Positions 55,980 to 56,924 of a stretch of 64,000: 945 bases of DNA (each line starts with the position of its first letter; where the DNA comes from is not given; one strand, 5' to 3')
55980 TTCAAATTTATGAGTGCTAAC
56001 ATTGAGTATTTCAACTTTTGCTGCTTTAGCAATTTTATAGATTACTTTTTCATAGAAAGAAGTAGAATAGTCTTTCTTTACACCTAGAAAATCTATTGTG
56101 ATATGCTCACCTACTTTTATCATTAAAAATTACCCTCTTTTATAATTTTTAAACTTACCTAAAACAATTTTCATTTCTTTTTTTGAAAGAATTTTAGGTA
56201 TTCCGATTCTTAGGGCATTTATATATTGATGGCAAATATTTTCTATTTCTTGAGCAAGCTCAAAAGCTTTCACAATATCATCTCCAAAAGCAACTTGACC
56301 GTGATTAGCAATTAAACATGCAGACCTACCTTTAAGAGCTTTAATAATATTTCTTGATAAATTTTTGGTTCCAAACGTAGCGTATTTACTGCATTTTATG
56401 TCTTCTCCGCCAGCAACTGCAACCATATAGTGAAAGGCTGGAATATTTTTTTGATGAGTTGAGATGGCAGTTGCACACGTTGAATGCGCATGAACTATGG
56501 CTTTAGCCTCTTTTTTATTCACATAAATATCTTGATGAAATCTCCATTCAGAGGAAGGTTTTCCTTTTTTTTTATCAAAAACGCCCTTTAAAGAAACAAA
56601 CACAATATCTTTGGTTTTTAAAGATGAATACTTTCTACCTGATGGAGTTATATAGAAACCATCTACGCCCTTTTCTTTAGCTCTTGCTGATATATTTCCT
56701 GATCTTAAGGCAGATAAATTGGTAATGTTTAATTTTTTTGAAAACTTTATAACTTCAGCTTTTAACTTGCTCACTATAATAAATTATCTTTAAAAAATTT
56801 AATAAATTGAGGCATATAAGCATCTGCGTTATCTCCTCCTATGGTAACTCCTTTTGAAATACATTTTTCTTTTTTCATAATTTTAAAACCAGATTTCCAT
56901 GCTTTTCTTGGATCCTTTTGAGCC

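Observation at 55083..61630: Aminopropyl-transfer by-product operon that looks like a DHAP-shunt, not the canonical methionine salvage pathway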

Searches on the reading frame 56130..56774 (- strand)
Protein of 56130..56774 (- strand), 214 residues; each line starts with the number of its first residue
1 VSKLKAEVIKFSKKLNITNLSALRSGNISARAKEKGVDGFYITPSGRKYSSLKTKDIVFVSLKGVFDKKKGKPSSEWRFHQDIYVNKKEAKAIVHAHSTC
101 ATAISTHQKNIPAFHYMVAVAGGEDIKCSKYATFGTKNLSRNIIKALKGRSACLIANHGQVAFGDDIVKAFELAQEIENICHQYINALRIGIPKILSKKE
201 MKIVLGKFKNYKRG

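Call 3: search_protein_families(library=pfam, proteins=[window:56130-56774:-])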
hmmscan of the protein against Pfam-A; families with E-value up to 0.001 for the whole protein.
window:56130-56774:- (214 aa): 1 family
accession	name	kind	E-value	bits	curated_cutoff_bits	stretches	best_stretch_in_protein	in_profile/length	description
PF00596.27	Aldolase_II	-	7e-47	160.1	22.2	1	7-185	2-183/183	Class II Aldolase and Adducin N-terminal domain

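Call 4: search_protein_families(library=ncbifam, proteins=[window:56130-56774:-])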
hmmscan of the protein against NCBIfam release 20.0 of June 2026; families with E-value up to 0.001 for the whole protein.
window:56130-56774:- (214 aa): 29 families (the best 25 are shown)
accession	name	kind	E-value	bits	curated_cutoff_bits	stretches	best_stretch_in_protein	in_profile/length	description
NF005302.0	PRK06833.1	equivalog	1.2e-57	194.8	264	1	1-212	3-211/214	L-fuculose-phosphate aldolase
NF005984.0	PRK08087.1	subfamily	2.7e-56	190.7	264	1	3-211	5-209/215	L-fuculose-phosphate aldolase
TIGR01086.1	fucA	equivalog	1.6e-51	175.1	400.25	1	18-211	19-208/214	L-fuculose-phosphate aldolase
NF053831.1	RU1PAldHalo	equivalog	6e-49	166.3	300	1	16-211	15-206/208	ribulose-1-phosphate aldolase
NF005123.0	PRK06557.1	subfamily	1.9e-37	129.1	251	1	2-210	10-218/223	L-ribulose-5-phosphate 4-epimerase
NF004527.0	PRK05874.1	equivalog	1.1e-27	97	308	1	10-183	13-185/218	L-fuculose-phosphate aldolase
NF006413.0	PRK08660.1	equivalog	4.2e-26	91.9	203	1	5-182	3-172/184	aldolase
NF006047.0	PRK08193.1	subfamily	1.9e-24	86.5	257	1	2-191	3-203/231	L-ribulose-5-phosphate 4-epimerase AraD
NF043034.1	OxoTetrPhDc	equivalog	2.1e-22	79.9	250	1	2-185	3-186/205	3-oxo-tetronate 4-phosphate decarboxylase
NF040649.1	FucA_Meth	equivalog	1.4e-21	77.2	250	1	7-180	5-169/179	L-fuculose phosphate aldolase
NF009003.0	PRK12348.1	subfamily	1.1e-18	67.7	331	1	1-184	1-193/228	L-ribulose-5-phosphate 4-epimerase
TIGR03328.1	salvage_mtnB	equivalog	1.3e-18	67.2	137.05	1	25-180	18-184/194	methylthioribulose 1-phosphate dehydratase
TIGR00760.1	araD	equivalog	1.6e-18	66.8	389.1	1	2-181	3-191/228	L-ribulose-5-phosphate 4-epimerase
NF006208.0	PRK08333.1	equivalog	2.7e-18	66.3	267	1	2-182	3-178/189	aldolase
NF006672.0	PRK09220.1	equivalog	3.7e-16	59.1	226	1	6-109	13-113/209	methylthioribulose 1-phosphate dehydratase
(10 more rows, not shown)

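Call 7: find_encoding_contigs(protein=window:56130-56774:-, flank=10000, max_places=6)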
Protein window:56130-56774:- (214 aa): 1 contig read that carries it; 1 place shown.
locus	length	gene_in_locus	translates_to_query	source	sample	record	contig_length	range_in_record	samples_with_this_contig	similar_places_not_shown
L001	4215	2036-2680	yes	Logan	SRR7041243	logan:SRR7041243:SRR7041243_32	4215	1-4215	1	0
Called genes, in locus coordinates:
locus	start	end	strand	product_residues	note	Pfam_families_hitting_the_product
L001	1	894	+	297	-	?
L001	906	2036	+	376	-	-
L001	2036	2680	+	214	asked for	PF00596:Aldolase_II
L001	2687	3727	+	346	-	PF02675:AdoMet_dc, PF01564:Spermine_synth, PF03602:Cons_hypoth95 (weak)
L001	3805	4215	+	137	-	?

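Call 8: search_solved_structures(query=window:56130-56774:-, max_evalue=0.001, show_alignments=0)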
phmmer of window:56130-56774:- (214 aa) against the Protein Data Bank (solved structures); distinct sequences matched with E-value up to 0.001: 35.
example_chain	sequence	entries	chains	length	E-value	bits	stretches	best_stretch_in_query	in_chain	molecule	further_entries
4c24_A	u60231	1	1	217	9.8e-44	152.7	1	2-212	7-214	L-FUCULOSE PHOSPHATE ALDOLASE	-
1dzx_P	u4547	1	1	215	1e-43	152.7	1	3-211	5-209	L-fuculose phosphate aldolase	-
1dzu_P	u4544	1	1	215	1e-43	152.6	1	3-211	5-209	L-fuculose phosphate aldolase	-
1dzy_P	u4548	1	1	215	1e-43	152.6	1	3-211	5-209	L-FUCULOSE-1-PHOSPHATE ALDOLASE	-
1fua_A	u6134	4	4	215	1e-43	152.6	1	3-211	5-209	L-FUCULOSE-1-PHOSPHATE ALDOLASE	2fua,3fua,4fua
1e47_P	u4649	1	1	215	2.8e-43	151.3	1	3-211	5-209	L-FUCULOSE 1-PHOSPHATE ALDOLASE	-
1dzz_P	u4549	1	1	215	3.8e-43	150.8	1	3-211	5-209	L-fuculose phosphate aldolase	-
1e46_P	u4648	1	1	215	5.2e-43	150.4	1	3-211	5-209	L-FUCULOSE 1-PHOSPHATE ALDOLASE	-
1e4a_P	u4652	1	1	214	6.6e-43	150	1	16-211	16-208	L-FUCULOSE 1-PHOSPHATE ALDOLASE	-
1e4c_P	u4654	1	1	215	1e-42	149.4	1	3-211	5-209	L-FUCULOSE 1-PHOSPHATE ALDOLASE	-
1dzv_P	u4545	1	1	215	1.1e-42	149.3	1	3-211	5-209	L-fuculose phosphate aldolase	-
1e4b_P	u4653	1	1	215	1.2e-42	149.2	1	14-211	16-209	L-FUCULOSE 1-PHOSPHATE ALDOLASE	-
1dzw_P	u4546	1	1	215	1.4e-42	149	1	3-211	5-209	L-fuculose phosphate aldolase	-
4c25_A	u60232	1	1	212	1.5e-42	148.9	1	2-209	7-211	L-FUCULOSE PHOSPHATE ALDOLASE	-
1e49_P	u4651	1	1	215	2.2e-42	148.3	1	21-211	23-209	L-FUCULOSE 1-PHOSPHATE ALDOLASE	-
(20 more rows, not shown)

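Call 9: find_homologous_proteins(query=window:56130-56774:-, max_evalue=1e-10)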
Query window:56130-56774:- (214 aa): 7999 proteins with E <= 1e-10 among 8000 candidates; the best 120 are listed.
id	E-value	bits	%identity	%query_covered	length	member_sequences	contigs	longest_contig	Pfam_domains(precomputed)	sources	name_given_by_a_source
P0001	6.0e-132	455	97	100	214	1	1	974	PF00596.28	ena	-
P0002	8.4e-127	439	93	100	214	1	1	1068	PF00596.28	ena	-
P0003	2.3e-126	437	93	100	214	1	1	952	PF00596.28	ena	-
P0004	6.5e-126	436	91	100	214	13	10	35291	PF00596.28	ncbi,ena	-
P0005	6.9e-126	436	92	100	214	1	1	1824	PF00596.28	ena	-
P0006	7.7e-126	435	92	100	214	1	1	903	PF00596.28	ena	-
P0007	1.2e-125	435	92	100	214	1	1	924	PF00596.28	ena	-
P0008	1.3e-125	435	92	100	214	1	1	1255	PF00596.28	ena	-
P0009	1.5e-125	435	92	100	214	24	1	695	PF00596.28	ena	-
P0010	1.7e-125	434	92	100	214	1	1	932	PF00596.28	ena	-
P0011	2.0e-125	434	92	100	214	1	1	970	PF00596.28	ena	-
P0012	2.3e-125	434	92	100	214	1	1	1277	PF00596.28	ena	-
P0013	2.5e-125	434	92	100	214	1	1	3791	PF00596.28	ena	-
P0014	2.6e-125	434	92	100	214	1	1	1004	PF00596.28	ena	-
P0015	3.0e-125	434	91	100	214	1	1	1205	PF00596.28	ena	-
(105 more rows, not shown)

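Call 10: find_related_loci(query=window:56130-56774:-, collection=genome_contigs, flank=8000)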
Query window:56130-56774:- (214 aa) in genome_contigs; peptide patterns used: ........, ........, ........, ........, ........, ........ (x = any residue, [..] = any of these).
600 stretches matched a pattern (row limit reached: there are more); 471 encode a relative of the query (tblastn E <= 1e-3); the best 80 are kept; 80 distinct loci.
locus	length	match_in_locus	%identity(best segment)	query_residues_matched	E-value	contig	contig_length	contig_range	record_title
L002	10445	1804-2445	94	1-214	7e-136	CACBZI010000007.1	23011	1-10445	uncultured Pelagibacteraceae bacterium isolate AG-360-A21 genome assembly, contig: AG-360-A21_NODE_7, whole genome shotg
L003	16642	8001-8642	93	1-214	6e-135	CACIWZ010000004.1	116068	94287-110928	uncultured Pelagibacteraceae bacterium isolate AG-914-J05 genome assembly, contig: AG-914-J05_NODE_4, whole genome shotg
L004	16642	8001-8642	93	1-214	7e-135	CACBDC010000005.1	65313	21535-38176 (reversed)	uncultured Pelagibacteraceae bacterium isolate AG-349-M05 genome assembly, contig: AG-349-M05_NODE_5, whole genome shotg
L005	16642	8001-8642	93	1-214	9e-135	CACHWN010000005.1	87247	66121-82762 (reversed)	uncultured Pelagibacteraceae bacterium isolate AG-912-J06 genome assembly, contig: AG-912-J06_NODE_5, whole genome shotg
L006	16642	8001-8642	93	1-214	1e-134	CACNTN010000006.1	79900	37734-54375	MAG: uncultured Pelagibacteraceae bacterium isolate AH-287-C13 genome assembly, contig: AH-287-C13_NODE_6, whole genome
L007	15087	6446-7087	93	1-214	2e-134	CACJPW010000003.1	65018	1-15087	uncultured Pelagibacteraceae bacterium isolate AG-915-L04 genome assembly, contig: AG-915-L04_NODE_3, whole genome shotg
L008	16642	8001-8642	92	1-214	1e-134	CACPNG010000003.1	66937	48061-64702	MAG: uncultured Pelagibacteraceae bacterium isolate AG-914-O19 genome assembly, contig: AG-914-O19_NODE_3, whole genome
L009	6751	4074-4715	93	1-214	3e-134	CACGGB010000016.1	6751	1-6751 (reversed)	uncultured Pelagibacteraceae bacterium isolate AG-909-N17 genome assembly, contig: AG-909-N17_NODE_16, whole genome shot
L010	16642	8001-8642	93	1-214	4e-134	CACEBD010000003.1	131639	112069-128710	uncultured Pelagibacteraceae bacterium isolate AG-905-B19 genome assembly, contig: AG-905-B19_NODE_3, whole genome shotg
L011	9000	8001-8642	92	1-214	9e-134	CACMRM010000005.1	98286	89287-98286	MAG: uncultured Pelagibacteraceae bacterium isolate AG-919-I13 genome assembly, contig: AG-919-I13_NODE_5, whole genome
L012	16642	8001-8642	93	1-214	5e-134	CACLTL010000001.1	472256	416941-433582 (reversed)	uncultured Pelagibacteraceae bacterium isolate AG-917-K20 genome assembly, contig: AG-917-K20_NODE_1, whole genome shotg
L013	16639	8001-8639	93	1-213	7e-134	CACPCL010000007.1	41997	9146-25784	MAG: uncultured Pelagibacteraceae bacterium isolate AH-326-M23 genome assembly, contig: AH-326-M23_NODE_7, whole genome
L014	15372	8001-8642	93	1-214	9e-134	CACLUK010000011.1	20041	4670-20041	uncultured Pelagibacteraceae bacterium isolate AG-917-M03 genome assembly, contig: AG-917-M03_NODE_11, whole genome shot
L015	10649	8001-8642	92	1-214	2e-133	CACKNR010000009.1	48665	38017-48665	uncultured Pelagibacteraceae bacterium isolate AG-917-F14 genome assembly, contig: AG-917-F14_NODE_9, whole genome shotg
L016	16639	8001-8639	92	1-213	2e-133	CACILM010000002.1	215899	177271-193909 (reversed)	uncultured Pelagibacteraceae bacterium isolate AG-913-I14 genome assembly, contig: AG-913-I14_NODE_2, whole genome shotg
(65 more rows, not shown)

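Call 37: search_solved_structures(query=window:56130-56774:-, max_evalue=1e-40, show_alignments=5)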
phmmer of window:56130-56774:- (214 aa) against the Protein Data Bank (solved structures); distinct sequences matched with E-value up to 1e-40: 17.
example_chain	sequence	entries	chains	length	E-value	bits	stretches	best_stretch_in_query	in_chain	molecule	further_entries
4c24_A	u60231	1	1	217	9.8e-44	152.7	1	2-212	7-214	L-FUCULOSE PHOSPHATE ALDOLASE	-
1dzx_P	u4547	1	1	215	1e-43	152.7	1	3-211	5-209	L-fuculose phosphate aldolase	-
1dzu_P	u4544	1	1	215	1e-43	152.6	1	3-211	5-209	L-fuculose phosphate aldolase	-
1dzy_P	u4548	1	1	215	1e-43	152.6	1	3-211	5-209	L-FUCULOSE-1-PHOSPHATE ALDOLASE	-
1fua_A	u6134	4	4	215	1e-43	152.6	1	3-211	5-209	L-FUCULOSE-1-PHOSPHATE ALDOLASE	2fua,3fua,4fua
1e47_P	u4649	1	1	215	2.8e-43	151.3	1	3-211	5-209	L-FUCULOSE 1-PHOSPHATE ALDOLASE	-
1dzz_P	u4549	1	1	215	3.8e-43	150.8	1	3-211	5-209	L-fuculose phosphate aldolase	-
1e46_P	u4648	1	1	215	5.2e-43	150.4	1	3-211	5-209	L-FUCULOSE 1-PHOSPHATE ALDOLASE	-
1e4a_P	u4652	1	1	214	6.6e-43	150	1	16-211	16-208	L-FUCULOSE 1-PHOSPHATE ALDOLASE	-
1e4c_P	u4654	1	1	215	1e-42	149.4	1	3-211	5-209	L-FUCULOSE 1-PHOSPHATE ALDOLASE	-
1dzv_P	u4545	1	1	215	1.1e-42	149.3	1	3-211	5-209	L-fuculose phosphate aldolase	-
1e4b_P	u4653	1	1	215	1.2e-42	149.2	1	14-211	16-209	L-FUCULOSE 1-PHOSPHATE ALDOLASE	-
1dzw_P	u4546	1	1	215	1.4e-42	149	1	3-211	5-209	L-fuculose phosphate aldolase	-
4c25_A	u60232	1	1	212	1.5e-42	148.9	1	2-209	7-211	L-FUCULOSE PHOSPHATE ALDOLASE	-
1e49_P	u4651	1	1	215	2.2e-42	148.3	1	21-211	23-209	L-FUCULOSE 1-PHOSPHATE ALDOLASE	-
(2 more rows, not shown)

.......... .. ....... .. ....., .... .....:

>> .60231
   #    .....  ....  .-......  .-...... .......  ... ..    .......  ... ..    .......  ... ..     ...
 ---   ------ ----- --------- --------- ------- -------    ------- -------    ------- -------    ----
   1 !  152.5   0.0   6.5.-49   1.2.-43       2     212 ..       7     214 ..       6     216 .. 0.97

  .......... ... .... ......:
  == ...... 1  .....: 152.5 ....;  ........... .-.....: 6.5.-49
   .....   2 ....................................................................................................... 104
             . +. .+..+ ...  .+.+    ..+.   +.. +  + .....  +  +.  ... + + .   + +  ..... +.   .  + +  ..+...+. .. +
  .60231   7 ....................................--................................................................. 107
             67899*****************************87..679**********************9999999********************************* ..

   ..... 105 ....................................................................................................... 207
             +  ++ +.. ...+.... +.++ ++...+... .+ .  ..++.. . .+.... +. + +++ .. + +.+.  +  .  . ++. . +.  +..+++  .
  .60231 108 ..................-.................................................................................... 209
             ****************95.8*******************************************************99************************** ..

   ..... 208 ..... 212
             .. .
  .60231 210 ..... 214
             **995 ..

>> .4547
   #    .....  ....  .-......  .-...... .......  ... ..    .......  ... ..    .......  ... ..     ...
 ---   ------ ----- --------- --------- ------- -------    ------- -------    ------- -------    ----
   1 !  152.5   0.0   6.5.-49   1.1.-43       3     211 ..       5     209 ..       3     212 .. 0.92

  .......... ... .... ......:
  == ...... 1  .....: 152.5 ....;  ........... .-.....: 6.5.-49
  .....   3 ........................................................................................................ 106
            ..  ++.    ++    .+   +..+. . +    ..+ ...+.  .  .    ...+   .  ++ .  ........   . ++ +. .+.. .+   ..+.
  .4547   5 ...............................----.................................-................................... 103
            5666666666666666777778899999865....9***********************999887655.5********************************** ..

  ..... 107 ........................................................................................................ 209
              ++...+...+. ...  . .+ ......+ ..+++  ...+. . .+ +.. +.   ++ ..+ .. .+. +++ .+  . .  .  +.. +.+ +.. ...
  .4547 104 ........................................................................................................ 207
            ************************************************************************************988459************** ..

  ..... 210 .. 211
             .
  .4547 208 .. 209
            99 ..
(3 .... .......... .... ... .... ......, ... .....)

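Call 41: search_dna_similar(query=window:56130-56774:-, collection=plasmids, mode=protein, max_rows=40, max_evalue=1e-15)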
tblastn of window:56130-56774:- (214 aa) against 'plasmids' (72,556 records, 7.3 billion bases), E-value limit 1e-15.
Records with a match: 222; places in all: 233; records where one place covers at least 80% of the query: 220.
Best place of each record, by identity: <60% 222.
By first word of the organism name: Sinorhizobium 79; Clostridioides 12; Rhizobium 10; Haloarcula 10; Aminobacter 9; Ensifer 9; Shinella 8; Paracoccus 8; Escherichia 6; Burkholderia 4; and 50 more.
By predicted mobility (MOB-suite, as given by PLSDB): non-mobilizable 140; mobilizable 63; conjugative 19.
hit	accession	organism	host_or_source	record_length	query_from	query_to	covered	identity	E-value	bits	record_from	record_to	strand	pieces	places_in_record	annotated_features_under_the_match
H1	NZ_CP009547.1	Burkholderia sp. 2002721687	water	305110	8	211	95%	48.0%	1e-56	199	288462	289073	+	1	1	class II aldolase/adducin family protein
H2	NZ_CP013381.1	Burkholderia humptydooensis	water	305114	8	211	95%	48.0%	1e-56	199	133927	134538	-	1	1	class II aldolase/adducin family protein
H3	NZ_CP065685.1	Burkholderia humptydooensis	-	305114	8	211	95%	48.0%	1e-56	199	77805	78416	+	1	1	class II aldolase/adducin family protein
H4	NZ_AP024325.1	Caballeronia sp. NK8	-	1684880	2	213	99%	42.8%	2e-48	176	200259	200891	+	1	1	none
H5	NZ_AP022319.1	Burkholderia sp. THE68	Togo hemipterus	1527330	2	213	99%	42.8%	4e-48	175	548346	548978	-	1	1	none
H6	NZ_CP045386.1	Ruegeria sp. THAF33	pure culture,Surface of a polyethylene ...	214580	4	214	99%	42.7%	5e-54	192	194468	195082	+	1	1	class II aldolase/adducin family protein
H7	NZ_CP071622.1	Rhizobium bangladeshense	lentil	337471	5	211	97%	43.5%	2e-49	179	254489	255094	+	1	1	class II aldolase/adducin family protein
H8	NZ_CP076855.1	Rhizobium sp. WYJ-E13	Curcuma wenyujin Y.H. Chen et C. ...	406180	5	211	97%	43.5%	5e-49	177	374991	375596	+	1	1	class II aldolase/adducin family protein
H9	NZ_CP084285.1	Caballeronia zhejiangensis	Anasa tristis,Cell culture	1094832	2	211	98%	42.7%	5e-52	186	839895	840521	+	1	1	none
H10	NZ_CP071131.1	Caballeronia sp. M1242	Homo sapiens,ETA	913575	4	211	97%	43.1%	2e-52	187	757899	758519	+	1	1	class II aldolase/adducin family protein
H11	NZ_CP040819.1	Paroceanicella profunda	Cell culture,Deep seawater from Mariana ...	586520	4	211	97%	42.9%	1e-47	174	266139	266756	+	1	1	class II aldolase/adducin family protein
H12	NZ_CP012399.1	Chelatococcus sp. CO-6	whole organism,Shengli Oilfield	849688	4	214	99%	42.2%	5e-55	195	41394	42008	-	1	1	class II aldolase/adducin family protein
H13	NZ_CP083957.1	Mesorhizobium sp. B1-1-8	cell culture,soil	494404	8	211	95%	43.6%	9e-51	182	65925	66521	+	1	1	class II aldolase/adducin family protein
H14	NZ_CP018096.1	Chelatococcus daeguensis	sigle cell,power plant biotrickling ...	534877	4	214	99%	41.7%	9e-55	194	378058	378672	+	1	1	class II aldolase/adducin family protein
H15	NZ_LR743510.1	Methylobacterium bullatum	-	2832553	3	211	98%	42.1%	4e-49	178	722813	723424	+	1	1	none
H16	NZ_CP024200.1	Thalassospira marina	-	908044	1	214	100%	40.7%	2e-52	187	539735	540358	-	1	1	class II aldolase/adducin family protein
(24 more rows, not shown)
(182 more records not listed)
